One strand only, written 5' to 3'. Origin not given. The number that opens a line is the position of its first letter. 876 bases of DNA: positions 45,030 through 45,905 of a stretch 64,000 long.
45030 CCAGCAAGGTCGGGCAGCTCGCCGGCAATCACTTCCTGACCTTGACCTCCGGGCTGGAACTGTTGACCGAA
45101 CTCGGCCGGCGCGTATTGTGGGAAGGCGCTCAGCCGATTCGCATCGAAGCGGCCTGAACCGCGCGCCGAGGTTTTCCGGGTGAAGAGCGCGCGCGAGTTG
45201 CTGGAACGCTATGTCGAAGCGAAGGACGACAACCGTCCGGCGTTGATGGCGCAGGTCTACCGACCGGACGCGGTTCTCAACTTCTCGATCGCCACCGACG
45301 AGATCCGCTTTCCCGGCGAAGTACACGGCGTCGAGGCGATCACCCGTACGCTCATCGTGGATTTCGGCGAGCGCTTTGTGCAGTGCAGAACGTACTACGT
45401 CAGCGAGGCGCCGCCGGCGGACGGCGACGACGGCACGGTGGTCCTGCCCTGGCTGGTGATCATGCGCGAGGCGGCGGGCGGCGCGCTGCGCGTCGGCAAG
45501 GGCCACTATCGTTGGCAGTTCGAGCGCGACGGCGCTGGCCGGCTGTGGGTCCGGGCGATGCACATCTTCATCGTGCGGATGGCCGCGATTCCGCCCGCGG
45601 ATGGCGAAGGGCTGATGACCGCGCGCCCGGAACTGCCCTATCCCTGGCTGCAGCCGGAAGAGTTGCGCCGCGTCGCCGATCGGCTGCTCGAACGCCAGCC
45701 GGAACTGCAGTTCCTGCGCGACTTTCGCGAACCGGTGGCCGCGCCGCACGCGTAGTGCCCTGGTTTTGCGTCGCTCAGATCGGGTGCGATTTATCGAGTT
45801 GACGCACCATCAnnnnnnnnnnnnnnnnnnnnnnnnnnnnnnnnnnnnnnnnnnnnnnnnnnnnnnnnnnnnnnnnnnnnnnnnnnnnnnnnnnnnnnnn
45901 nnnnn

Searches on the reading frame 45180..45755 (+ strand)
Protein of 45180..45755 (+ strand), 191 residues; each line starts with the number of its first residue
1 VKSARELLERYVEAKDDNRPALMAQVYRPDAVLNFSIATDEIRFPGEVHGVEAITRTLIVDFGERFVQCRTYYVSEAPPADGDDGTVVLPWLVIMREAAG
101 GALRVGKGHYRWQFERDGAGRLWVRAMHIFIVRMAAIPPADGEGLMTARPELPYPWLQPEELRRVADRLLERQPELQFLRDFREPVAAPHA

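Call 31: search_protein_families(library=pfam, proteins=[window:45180-45755:+], max_evalue=0.0001)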
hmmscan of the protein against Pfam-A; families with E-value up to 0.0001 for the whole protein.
window:45180-45755:+ (191 aa): 1 family
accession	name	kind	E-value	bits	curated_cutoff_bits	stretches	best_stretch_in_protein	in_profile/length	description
PF13577.12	SnoaL_4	-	3.4e-08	34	24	1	5-126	10-124/126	SnoaL-like domain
